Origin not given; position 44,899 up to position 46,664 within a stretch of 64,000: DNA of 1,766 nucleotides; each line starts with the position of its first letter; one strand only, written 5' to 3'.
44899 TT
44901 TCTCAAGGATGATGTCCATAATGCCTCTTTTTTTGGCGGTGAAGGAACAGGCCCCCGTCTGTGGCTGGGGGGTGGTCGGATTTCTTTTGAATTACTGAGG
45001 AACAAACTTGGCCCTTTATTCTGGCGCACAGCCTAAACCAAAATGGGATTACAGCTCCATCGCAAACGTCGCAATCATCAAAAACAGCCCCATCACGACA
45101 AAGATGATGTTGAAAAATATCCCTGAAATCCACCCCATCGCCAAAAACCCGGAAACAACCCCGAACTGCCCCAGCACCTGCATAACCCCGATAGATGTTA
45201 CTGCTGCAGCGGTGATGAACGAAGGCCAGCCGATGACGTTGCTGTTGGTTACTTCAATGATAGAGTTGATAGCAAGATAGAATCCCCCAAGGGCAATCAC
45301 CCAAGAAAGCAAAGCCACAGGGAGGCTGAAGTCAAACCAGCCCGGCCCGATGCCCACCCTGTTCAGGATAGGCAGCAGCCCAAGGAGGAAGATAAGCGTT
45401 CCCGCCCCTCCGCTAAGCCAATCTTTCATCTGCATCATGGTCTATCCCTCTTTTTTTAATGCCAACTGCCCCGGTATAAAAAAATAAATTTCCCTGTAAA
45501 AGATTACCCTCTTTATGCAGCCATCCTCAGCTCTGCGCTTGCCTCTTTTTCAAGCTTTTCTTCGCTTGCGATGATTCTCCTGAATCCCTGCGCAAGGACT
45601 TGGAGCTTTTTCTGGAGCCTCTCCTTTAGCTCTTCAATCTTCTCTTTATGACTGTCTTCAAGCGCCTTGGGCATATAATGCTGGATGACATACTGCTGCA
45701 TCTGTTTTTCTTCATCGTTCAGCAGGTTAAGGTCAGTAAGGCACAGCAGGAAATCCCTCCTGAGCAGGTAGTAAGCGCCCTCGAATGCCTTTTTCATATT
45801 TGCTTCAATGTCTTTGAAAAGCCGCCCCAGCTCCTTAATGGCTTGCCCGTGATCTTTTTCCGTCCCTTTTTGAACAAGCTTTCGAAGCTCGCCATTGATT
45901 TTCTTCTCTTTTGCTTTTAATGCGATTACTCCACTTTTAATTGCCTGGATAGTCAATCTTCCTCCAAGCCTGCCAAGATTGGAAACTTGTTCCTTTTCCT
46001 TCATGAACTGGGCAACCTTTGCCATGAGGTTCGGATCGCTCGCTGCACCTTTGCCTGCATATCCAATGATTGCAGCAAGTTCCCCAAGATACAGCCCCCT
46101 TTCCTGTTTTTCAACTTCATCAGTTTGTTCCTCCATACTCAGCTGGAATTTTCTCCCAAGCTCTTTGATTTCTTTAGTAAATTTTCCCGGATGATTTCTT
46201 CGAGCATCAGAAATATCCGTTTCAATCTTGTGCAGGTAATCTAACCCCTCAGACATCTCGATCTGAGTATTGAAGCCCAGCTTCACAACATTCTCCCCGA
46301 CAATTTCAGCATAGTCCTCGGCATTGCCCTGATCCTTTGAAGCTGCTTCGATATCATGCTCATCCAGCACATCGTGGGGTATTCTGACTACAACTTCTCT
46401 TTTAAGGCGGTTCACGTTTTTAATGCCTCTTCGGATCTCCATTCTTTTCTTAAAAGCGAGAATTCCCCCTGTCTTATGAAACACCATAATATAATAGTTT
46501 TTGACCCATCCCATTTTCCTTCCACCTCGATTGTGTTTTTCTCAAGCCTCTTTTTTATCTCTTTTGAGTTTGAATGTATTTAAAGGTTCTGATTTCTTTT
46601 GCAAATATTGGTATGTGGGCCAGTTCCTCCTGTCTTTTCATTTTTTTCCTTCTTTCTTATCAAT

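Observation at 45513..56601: Regulator-led operon: 870-aa polytopic IPT/TIG protein, 1720-aa signal-less giant, TPR/ankyrin protein (plus two trailing genes)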

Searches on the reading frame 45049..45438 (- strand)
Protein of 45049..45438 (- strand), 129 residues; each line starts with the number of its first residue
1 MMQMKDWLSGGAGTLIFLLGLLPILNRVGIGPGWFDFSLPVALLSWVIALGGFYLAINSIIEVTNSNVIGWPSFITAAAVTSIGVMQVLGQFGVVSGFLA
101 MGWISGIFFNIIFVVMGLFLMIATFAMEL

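Call 4: search_protein_families(library=pfam, proteins=[window:45049-45438:-], max_evalue=0.1)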
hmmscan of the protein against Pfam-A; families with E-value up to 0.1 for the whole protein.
window:45049-45438:- (129 aa): 0 families

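Call 12: search_protein_families(library=ncbifam, proteins=[window:45049-45438:-], max_evalue=0.1)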
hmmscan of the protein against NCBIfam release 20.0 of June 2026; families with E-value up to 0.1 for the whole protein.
window:45049-45438:- (129 aa): 0 families

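Call 13: search_protein_families(library=phrogs, proteins=[window:45049-45438:-], max_evalue=0.1)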
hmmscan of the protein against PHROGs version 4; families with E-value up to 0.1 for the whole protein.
window:45049-45438:- (129 aa): 0 families

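Call 24: search_protein_families(library=padloc, proteins=[window:45049-45438:-], max_evalue=0.01)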
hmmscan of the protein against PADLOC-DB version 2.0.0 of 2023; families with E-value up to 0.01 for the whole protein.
window:45049-45438:- (129 aa): 0 families

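Call 42: find_related_loci(query=A1, collection=metagenome_contigs, flank=10000)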
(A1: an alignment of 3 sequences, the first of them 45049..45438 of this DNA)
Query A1 (129 aa) in metagenome_contigs; peptide patterns used: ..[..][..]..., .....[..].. (x = any residue, [..] = any of these).
202 stretches matched a pattern; 19 encode a relative of the query (tblastn E <= 1e-3); 19 distinct loci.
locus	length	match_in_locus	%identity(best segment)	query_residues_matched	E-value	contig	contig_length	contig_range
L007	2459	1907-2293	66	1-129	1e-54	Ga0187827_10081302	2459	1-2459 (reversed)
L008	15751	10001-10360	59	1-129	9e-47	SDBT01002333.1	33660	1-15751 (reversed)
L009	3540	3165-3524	61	1-129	1e-46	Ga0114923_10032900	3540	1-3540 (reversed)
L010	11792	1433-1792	58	1-129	2e-46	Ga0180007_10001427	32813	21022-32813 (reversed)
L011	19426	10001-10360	60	1-129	2e-46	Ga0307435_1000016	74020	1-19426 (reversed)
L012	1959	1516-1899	61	1-129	8e-47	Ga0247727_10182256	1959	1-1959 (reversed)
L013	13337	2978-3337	60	1-129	2e-46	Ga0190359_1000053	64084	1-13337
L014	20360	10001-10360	60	1-129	6e-45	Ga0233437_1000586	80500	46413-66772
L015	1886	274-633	60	1-129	1e-40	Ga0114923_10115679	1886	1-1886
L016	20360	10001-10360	60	1-129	2e-40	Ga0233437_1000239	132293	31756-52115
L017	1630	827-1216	53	1-129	4e-40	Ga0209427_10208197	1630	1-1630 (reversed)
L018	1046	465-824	57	1-129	4e-40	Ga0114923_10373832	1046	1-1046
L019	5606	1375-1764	49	1-129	8e-36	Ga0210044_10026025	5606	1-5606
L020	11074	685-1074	49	1-129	8e-36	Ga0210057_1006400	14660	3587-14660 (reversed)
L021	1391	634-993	61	1-129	3e-35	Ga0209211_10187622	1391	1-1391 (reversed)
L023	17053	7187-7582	47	1-129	5e-32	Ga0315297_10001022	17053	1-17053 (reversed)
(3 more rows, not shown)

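Call 64: find_related_loci(query=A1, collection=viral_contigs, flank=10000)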
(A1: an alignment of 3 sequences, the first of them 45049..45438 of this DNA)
Query A1 (129 aa) in viral_contigs; peptide patterns used: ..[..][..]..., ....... (x = any residue, [..] = any of these).
36 stretches matched a pattern, but none encodes a relative of the query by tblastn (E <= 1e-3).
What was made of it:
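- On Phage or virus proteins: The 129-aa family is absent from IMG/VR (call 64).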

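Call 66: search_protein_families(library=pfam, proteins=[L014:4562-8755:+, L016:4509-7391:+, L016:7381-8721:+, L016:3373-4527:+, L016:1852-3366:+, L011:5907-7166:+, L011:7174-8211:-, L011:8251-8781:-, L023:2376-4382:+, L023:4384-6156:+], max_evalue=0.01)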
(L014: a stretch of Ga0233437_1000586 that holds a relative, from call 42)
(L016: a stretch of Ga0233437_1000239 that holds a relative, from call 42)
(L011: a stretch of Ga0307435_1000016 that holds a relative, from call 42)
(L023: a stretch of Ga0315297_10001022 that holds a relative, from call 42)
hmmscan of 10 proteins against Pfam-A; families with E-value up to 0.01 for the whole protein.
L014:4562-8755:+ (1397 aa): 4 families
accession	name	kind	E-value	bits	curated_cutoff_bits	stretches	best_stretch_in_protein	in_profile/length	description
PF01833.30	TIG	-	1.6e-33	115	20.9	3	801-878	1-79/84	IPT/TIG domain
PF16179.11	RHD_dimer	-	3.5e-08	33.8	28.3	0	802-839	1-39/103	Rel homology dimerisation domain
PF00498.31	FHA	-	1.4e-07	32.3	20.7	1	694-767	3-66/67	FHA domain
PF20144.5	TIG_SUH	-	1.8e-05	25.2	24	0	994-1037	15-57/94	TIG domain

L016:4509-7391:+ (960 aa): 0 families

L016:7381-8721:+ (446 aa): 5 families
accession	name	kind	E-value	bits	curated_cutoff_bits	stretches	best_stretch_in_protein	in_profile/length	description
PF12796.13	Ank_2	-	2.1e-17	63.9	27.3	2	320-412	2-90/90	Ankyrin repeats (3 copies)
PF13637.12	Ank_4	-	9.7e-11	42.1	22.7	1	355-402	3-50/50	Ankyrin repeats (many copies)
PF00023.36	Ank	-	5e-10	39.5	21.1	1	381-413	1-33/33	Ankyrin repeat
PF13606.12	Ank_3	-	1.1e-09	38.1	22.3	1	381-409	1-29/30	Ankyrin repeat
PF13857.12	Ank_5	-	4.6e-09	36.9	27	1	368-422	1-56/56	Ankyrin repeats (many copies)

L016:3373-4527:+ (384 aa): 1 family
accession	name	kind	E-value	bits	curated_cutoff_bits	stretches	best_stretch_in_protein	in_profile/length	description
PF02637.23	GatB_Yqey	-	0.0018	18.6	27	1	105-191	5-85/148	GatB domain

L016:1852-3366:+ (504 aa): 0 families

L011:5907-7166:+ (419 aa): 2 families
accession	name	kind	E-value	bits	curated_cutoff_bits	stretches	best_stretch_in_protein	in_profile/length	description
PF12915.13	DUF3833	-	0.0063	16.6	25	0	39-99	26-85/163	Protein of unknown function (DUF3833)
PF04136.21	COG3_N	-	0.0072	16.7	27.9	1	142-204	11-72/147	Conserved oligomeric Golgi complex subunit 3, N-terminal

L011:7174-8211:- (345 aa): 0 families

L011:8251-8781:- (176 aa): 0 families

L023:2376-4382:+ (668 aa): 1 family
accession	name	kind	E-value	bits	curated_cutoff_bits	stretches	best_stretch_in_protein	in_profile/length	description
PF00801.26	PKD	-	0.0016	18.8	23.5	0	198-232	7-38/80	PKD domain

L023:4384-6156:+ (590 aa): 0 families
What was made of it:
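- Closest known: FHA-bearing membrane scaffolds of bacterial secretion and septal systems. Same: The L014 orthologue combines TM helices with a cytoplasmic FHA domain and further β domains (call 66).
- Closest known: FHA-bearing membrane scaffolds of bacterial secretion and septal systems. Different: No sequence match to these families was found (calls 4, 12, 66).
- One orthologue carries an FHA domain (call 66).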

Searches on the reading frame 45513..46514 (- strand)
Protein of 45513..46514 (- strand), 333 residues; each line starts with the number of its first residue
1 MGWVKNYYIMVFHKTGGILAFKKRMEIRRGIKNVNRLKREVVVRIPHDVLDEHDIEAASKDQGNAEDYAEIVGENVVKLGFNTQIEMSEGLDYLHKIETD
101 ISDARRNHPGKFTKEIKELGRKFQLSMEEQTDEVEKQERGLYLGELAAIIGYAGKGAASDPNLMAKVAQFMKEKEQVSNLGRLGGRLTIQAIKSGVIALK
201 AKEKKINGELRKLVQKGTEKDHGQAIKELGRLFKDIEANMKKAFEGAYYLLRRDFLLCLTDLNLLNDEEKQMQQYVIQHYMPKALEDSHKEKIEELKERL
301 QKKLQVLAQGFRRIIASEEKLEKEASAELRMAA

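Call 4: search_protein_families(library=pfam, proteins=[window:45513-46514:-], max_evalue=0.1)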
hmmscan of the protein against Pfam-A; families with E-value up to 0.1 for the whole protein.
window:45513-46514:- (333 aa): 2 families
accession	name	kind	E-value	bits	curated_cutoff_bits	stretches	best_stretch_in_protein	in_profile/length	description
PF03981.17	Ubiq_cyt_C_chap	-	0.055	14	21.5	1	239-329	4-92/140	Ubiquinol-cytochrome C chaperone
PF03193.22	RsgA_GTPase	-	0.061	13.6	30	0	256-308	57-112/174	RsgA GTPase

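Call 12: search_protein_families(library=ncbifam, proteins=[window:45513-46514:-], max_evalue=0.1)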
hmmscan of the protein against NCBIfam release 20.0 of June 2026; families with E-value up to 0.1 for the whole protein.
window:45513-46514:- (333 aa): 0 families

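Call 13: search_protein_families(library=phrogs, proteins=[window:45513-46514:-], max_evalue=0.1)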
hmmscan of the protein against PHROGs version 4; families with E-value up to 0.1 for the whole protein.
window:45513-46514:- (333 aa): 0 families

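Call 19: search_solved_structures(query=window:45513-46514:-, max_evalue=5)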
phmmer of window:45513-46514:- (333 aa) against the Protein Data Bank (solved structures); distinct sequences matched with E-value up to 5: 2.
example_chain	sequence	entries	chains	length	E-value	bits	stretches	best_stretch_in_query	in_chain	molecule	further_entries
24rr_A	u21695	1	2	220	0.14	15.1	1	271-309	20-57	Ebp pilus assembly class C sortase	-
2jvl_A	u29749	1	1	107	0.37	13.7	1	117-182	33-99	TrMBF1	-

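Call 24: search_protein_families(library=padloc, proteins=[window:45513-46514:-], max_evalue=0.01)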
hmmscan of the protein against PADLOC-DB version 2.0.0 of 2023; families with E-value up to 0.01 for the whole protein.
window:45513-46514:- (333 aa): 2 families
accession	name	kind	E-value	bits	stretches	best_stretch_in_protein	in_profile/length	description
PDLC04981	PDC-S26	-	0.0023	15.3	1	247-310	180-244/358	-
PDLC03741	AbiA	-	0.0031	14.2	1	200-320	380-500/595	DRT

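Call 52: search_solved_structures(query=A2, max_evalue=10)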
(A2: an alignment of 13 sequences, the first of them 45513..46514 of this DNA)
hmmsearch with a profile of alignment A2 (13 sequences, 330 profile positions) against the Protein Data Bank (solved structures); distinct sequences matched with E-value up to 10: 3.
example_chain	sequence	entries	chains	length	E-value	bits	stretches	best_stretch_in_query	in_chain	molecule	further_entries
5cwo_A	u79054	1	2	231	0.094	15.2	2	86-154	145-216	Designed helical repeat protein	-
5cwb_A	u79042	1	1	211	0.17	14.3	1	92-164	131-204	Designed helical repeat protein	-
7mwr_B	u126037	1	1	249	2.8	10.3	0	100-159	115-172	LHD101B4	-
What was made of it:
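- On ESCRT-III / PspA-Vipp1 (considered for the 333-aa helical protein): The family profile against the PDB gave only designed helical repeats, E about 0.1 (call 52).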

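Call 53: search_protein_families(library=pfam, alignment_id=A2, max_evalue=0.1)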
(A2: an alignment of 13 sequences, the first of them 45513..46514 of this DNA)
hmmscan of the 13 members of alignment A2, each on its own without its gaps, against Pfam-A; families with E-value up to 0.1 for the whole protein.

A. member 1, window:45513-46514:- (333 aa): 2 families
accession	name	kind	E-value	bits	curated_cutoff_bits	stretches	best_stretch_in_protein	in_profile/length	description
PF03981.17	Ubiq_cyt_C_chap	-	0.055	14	21.5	1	239-329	4-92/140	Ubiquinol-cytochrome C chaperone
PF03193.22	RsgA_GTPase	-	0.061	13.6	30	0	256-308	57-112/174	RsgA GTPase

B. families by the number of members that match (of 13 scanned): 27 families (the first 25 are shown)
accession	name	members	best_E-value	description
PF24615.2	Spectrin_Anc-1_2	1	0.00071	Nuclear anchorage protein 1, spectrin repeat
PF09106.17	SelB-wing_2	1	0.00082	Elongation factor SelB, winged helix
PF20277.3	CTD11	1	0.0021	C-terminal domain 11 of the ABC-three component (ABC-3C) systems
PF24172.1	CdiI_ImmP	1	0.0049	CdiI immunity protein EcoliA0-like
PF05478.16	Prominin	1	0.0064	Prominin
PF17675.6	APG6_N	1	0.0077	Apg6 coiled-coil region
PF05833.16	NFACT_N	1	0.0078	NFACT N-terminal and middle domains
PF05397.17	Med15_fungi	1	0.0099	Mediator complex subunit 15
PF03127.19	GAT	1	0.013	GAT domain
PF09496.15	CENP-O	1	0.017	Cenp-O kinetochore centromere component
PF10473.14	CENP-F_leu_zip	1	0.022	Leucine-rich repeats of kinetochore protein Cenp-F/LEK1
PF19225.6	Spo16_N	1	0.03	Spo16 protein, N-terminal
PF09324.15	Sec7-like_HDS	1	0.032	Mon2/Sec7/BIG1-like, HDS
PF25610.1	HR1_TOCA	1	0.035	TOCA family HR1 domain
PF18899.5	DUF5655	1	0.04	Domain of unknown function (DUF5655)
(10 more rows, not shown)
